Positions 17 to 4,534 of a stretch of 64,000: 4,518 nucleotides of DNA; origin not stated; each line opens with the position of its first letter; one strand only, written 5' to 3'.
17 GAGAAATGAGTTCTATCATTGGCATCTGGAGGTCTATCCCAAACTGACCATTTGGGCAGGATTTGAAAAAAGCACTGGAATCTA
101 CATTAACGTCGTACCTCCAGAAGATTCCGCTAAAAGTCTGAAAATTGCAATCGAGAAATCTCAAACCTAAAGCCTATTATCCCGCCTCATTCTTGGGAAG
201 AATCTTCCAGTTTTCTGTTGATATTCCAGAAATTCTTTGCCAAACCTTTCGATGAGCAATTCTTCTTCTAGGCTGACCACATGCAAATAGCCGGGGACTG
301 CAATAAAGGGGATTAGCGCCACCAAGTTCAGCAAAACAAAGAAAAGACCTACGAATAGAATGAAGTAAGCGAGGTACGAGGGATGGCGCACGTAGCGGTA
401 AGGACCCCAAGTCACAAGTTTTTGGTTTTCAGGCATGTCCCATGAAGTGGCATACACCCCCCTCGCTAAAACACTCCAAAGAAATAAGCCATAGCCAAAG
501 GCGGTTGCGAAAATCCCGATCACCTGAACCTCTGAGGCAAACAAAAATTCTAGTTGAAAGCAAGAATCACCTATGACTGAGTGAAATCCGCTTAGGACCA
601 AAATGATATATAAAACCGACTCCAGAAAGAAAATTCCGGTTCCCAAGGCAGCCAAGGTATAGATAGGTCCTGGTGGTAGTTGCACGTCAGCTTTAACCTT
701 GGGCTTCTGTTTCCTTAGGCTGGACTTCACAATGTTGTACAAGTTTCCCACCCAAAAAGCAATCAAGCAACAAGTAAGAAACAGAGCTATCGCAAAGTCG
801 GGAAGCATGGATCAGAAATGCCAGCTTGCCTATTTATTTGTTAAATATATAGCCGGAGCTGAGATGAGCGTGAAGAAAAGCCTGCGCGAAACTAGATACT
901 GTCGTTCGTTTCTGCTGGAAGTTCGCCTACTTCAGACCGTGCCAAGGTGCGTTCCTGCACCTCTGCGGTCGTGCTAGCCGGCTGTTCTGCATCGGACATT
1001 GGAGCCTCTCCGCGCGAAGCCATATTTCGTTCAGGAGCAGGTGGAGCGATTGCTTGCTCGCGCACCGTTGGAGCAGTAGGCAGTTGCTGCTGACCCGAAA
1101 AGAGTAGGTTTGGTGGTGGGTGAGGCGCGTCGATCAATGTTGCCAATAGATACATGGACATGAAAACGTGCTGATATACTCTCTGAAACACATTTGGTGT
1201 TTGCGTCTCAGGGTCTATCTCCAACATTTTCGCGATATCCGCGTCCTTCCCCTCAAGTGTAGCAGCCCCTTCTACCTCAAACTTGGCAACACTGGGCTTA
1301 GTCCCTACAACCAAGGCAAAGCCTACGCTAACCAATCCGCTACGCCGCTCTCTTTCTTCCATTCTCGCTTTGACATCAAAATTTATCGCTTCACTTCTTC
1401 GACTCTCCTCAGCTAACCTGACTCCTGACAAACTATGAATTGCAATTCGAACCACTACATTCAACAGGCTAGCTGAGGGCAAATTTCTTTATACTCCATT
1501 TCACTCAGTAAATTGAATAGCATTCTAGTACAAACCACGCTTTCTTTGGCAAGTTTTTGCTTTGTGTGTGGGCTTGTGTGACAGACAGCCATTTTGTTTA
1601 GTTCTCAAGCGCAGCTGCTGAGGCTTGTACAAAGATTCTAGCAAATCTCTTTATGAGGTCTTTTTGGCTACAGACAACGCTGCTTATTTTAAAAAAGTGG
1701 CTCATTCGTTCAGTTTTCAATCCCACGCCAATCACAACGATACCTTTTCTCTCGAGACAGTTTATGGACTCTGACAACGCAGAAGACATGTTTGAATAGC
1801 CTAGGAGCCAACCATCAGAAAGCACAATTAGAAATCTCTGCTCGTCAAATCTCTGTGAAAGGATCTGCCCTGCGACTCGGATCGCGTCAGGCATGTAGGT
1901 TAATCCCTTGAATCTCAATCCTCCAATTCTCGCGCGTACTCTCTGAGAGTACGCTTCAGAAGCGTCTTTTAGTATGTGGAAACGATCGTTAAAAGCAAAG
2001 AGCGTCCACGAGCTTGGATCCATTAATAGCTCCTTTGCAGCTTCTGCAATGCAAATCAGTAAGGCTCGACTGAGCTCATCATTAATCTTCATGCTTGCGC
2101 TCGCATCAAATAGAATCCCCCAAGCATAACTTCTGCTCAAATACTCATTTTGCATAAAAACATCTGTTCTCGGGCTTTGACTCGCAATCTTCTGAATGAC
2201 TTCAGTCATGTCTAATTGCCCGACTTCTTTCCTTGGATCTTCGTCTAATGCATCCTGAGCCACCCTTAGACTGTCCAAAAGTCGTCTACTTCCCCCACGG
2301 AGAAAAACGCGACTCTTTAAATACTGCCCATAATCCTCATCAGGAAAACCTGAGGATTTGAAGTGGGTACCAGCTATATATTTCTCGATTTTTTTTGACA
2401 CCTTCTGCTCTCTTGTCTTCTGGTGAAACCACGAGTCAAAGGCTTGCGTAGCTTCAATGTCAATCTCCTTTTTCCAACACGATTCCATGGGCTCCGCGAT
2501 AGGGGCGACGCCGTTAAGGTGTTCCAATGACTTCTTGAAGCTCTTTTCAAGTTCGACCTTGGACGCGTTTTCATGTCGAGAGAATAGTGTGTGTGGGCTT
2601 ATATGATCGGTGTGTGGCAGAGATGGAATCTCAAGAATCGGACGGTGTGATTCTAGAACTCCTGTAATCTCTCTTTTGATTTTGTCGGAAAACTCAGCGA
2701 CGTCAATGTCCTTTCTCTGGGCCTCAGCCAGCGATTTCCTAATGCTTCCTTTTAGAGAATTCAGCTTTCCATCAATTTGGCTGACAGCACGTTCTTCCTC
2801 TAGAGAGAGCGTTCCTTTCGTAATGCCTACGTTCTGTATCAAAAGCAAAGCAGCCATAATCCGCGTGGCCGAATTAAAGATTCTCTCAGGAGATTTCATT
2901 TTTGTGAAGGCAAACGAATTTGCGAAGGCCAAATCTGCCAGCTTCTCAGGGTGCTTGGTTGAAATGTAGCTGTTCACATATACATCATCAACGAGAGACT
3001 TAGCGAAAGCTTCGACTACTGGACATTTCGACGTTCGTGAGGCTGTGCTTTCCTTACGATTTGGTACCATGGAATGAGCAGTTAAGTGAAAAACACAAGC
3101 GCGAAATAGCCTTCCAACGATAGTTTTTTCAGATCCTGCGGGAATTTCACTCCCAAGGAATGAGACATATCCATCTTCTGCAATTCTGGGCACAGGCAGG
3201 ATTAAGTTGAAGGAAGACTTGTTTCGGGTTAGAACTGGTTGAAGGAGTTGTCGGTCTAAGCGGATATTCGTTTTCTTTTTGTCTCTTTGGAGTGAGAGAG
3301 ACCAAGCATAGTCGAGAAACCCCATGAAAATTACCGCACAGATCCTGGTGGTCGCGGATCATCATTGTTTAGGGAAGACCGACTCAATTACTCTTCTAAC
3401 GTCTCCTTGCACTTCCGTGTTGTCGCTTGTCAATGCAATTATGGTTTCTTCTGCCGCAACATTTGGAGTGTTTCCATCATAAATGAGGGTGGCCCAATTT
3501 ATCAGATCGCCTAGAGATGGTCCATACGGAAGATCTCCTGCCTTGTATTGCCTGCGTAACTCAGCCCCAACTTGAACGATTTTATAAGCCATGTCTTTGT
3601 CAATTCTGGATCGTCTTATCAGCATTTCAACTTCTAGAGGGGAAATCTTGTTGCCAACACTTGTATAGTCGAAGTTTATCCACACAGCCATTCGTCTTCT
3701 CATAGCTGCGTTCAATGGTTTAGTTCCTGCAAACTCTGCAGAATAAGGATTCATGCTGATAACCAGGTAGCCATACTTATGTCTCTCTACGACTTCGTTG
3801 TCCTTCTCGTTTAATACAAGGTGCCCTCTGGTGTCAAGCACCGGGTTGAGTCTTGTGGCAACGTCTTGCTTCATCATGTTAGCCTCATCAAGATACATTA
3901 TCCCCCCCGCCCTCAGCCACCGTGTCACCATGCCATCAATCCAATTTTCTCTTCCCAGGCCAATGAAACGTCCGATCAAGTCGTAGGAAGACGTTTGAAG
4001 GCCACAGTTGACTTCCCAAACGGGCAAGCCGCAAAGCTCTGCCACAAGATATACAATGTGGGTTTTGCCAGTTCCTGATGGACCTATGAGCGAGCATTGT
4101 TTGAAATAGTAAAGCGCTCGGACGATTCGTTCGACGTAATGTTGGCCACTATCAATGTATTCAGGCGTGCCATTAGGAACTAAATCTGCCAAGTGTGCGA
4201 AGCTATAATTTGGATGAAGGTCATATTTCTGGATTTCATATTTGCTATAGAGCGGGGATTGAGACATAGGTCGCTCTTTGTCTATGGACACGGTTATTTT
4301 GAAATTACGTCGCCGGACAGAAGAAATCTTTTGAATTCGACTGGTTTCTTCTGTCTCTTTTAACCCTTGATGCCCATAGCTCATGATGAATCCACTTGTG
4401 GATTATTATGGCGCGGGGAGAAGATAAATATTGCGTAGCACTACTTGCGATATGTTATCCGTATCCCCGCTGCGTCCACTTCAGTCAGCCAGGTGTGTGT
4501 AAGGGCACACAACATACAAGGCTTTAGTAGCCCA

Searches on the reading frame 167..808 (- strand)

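Call 40: search_protein_families(library=pfam, proteins=[window:167-808:-], max_evalue=0.0001)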
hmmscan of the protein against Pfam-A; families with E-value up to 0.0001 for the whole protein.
window:167-808:- (213 aa): 2 families
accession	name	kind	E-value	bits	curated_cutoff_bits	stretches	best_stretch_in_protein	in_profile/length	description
PF04191.18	PEMT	-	1.8e-10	41.6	25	1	96-191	4-104/105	Phospholipid methyltransferase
PF04140.19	ICMT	-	4.5e-09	37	24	1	117-185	21-93/95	Isoprenylcysteine carboxyl methyltransferase (ICMT) family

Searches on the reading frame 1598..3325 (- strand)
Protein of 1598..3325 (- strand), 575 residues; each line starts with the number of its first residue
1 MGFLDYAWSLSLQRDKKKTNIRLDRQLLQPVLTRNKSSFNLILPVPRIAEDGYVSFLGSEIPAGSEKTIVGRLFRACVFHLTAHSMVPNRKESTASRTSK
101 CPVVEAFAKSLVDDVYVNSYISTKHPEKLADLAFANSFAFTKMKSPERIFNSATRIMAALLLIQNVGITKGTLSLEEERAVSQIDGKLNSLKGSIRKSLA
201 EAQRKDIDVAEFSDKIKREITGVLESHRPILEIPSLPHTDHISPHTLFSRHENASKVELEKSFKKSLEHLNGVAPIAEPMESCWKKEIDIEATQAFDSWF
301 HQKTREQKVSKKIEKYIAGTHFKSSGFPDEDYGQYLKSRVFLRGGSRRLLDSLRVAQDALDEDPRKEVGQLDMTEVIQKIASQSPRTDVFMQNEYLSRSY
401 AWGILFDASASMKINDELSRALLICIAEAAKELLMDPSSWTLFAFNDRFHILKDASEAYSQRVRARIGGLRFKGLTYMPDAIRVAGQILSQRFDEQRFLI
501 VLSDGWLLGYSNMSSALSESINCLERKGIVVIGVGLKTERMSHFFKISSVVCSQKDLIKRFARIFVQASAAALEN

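Call 8: search_protein_families(library=pfam, proteins=[window:1598-3325:-])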
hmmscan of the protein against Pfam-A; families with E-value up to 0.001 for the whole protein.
window:1598-3325:- (575 aa): 1 family
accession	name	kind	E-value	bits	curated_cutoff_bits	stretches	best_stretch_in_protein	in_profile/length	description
PF13519.12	VWA_2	-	8.1e-06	26.9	27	1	404-505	3-106/107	von Willebrand factor type A domain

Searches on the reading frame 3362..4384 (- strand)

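Call 40: search_protein_families(library=pfam, proteins=[window:3362-4384:-], max_evalue=0.0001)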
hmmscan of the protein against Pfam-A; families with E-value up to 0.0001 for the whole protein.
window:3362-4384:- (340 aa): 3 families
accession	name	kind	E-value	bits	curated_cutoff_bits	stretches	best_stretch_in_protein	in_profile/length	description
PF07728.20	AAA_5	-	1.7e-20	73.9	22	1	99-232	4-139/139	AAA domain (dynein-related subfamily)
PF08406.16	CbbQ_C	-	1.9e-13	50.9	20.6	1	251-335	1-84/85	CbbQ/NirQ/NorQ C-terminal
PF00004.35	AAA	-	1.6e-05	25.8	21.2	1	99-172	3-70/131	ATPase family associated with various cellular activities (AAA)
